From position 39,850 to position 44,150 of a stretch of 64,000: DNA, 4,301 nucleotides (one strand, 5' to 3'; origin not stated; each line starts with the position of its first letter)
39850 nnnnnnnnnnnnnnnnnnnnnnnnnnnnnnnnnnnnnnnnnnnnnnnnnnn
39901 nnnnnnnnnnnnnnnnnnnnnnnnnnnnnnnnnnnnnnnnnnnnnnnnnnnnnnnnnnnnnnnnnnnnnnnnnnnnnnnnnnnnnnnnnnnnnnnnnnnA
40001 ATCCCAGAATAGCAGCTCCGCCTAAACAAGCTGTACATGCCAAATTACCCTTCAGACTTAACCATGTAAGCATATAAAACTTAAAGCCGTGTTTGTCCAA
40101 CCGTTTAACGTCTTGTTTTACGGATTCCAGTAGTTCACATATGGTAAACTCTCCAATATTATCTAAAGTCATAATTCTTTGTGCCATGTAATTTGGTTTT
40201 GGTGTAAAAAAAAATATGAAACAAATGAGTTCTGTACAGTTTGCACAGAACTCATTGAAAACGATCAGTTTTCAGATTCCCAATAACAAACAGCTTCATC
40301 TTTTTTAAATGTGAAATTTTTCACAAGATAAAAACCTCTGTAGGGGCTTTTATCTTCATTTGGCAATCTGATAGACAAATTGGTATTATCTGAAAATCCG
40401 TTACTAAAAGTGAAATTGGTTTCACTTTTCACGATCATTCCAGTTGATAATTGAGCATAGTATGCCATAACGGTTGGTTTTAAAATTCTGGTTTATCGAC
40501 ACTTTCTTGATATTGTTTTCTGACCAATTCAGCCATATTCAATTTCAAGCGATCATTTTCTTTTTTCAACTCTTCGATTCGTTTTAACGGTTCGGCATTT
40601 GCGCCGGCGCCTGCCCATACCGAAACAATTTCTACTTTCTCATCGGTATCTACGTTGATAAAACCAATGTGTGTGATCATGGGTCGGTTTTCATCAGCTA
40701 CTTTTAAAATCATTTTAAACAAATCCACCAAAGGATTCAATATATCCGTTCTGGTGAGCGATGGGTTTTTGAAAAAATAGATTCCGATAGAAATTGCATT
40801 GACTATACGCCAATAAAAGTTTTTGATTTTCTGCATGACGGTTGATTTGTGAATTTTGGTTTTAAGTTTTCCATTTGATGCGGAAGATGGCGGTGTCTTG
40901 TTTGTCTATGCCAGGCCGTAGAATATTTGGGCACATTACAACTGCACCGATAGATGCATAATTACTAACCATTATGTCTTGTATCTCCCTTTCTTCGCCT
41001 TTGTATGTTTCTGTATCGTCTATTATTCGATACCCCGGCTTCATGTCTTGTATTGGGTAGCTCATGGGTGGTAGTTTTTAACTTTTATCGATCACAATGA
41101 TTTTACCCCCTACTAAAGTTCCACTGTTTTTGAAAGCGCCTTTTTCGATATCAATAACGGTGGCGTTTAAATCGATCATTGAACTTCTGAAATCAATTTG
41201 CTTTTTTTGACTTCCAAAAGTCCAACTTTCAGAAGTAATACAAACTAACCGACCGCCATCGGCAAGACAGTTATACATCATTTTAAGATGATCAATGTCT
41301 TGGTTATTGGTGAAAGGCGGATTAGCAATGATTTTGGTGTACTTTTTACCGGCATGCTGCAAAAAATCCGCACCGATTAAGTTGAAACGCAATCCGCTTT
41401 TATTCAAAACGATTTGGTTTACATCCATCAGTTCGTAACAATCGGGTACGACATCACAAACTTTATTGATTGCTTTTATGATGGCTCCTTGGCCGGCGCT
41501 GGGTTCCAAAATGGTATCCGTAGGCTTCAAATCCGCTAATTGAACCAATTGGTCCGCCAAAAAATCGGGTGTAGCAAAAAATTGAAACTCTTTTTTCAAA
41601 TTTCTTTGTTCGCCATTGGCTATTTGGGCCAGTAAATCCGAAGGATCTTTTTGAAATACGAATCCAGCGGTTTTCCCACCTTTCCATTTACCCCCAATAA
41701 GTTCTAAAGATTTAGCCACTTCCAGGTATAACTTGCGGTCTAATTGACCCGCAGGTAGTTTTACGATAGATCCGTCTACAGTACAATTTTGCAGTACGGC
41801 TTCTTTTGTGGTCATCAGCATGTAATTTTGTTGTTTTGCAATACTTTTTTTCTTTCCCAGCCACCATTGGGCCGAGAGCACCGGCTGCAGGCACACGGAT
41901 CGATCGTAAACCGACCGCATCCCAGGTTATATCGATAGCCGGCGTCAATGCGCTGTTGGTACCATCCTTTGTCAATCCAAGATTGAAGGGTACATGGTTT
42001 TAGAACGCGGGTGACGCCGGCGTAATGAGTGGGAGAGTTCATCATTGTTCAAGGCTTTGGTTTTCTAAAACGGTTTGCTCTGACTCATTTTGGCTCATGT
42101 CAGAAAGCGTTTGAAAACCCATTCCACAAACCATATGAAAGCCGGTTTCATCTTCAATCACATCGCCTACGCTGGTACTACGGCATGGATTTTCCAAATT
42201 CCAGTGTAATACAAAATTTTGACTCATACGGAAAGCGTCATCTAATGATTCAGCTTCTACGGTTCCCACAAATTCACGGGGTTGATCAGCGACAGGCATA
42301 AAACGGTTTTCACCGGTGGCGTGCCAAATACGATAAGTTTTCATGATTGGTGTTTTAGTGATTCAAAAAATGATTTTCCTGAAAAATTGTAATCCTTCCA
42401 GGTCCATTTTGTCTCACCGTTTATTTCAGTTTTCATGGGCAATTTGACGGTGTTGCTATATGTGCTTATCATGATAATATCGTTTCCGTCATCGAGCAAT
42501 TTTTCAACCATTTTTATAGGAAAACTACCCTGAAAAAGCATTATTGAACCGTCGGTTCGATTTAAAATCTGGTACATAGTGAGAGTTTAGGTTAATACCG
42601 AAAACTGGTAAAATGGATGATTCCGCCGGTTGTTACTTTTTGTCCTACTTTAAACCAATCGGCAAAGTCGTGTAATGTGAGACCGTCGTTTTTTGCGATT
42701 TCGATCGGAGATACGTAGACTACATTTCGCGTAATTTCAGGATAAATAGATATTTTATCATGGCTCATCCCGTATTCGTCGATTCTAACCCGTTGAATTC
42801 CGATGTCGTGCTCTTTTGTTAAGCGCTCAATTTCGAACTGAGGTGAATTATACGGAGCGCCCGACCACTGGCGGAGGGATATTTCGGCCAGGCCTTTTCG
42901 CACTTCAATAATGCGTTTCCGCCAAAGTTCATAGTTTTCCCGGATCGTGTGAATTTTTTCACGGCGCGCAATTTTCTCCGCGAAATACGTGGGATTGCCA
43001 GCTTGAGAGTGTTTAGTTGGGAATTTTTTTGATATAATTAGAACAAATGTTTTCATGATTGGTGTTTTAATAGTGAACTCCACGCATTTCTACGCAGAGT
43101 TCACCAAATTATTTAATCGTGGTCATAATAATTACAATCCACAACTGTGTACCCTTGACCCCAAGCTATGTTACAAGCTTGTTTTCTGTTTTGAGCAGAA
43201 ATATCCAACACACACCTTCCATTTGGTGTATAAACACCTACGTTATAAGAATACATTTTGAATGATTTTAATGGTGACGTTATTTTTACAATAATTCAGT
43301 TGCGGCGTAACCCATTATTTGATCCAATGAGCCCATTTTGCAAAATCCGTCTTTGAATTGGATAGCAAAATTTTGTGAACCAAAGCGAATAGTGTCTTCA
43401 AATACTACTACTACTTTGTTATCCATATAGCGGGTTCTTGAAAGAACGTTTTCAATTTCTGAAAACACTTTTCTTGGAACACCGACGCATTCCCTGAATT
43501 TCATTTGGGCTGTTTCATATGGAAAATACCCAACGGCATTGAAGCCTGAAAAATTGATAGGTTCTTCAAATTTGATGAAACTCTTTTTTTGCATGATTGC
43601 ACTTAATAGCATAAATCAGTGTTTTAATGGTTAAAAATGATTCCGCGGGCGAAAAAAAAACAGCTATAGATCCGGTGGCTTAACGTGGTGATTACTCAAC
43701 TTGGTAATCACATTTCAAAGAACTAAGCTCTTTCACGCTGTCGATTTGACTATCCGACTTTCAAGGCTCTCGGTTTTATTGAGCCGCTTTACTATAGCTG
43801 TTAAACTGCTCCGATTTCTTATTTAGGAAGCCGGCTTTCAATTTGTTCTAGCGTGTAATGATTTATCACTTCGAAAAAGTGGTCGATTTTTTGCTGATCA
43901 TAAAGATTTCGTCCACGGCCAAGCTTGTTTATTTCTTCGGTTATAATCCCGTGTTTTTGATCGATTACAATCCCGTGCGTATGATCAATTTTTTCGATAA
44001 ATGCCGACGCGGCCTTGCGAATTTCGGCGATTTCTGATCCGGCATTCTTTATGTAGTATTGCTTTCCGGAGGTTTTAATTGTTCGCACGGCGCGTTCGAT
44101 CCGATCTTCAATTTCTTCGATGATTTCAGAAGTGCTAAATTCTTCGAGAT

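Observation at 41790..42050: Second copy of the Cys-rich module sits directly upstream of an orphan N6-adenine DNA methyltransferase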

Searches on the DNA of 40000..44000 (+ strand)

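Call 11: search_dna_similar(query=window:40000-44000:+, collection=phages, mode=distant, max_rows=15)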
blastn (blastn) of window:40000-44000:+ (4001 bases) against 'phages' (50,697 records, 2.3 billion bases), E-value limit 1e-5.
No match.
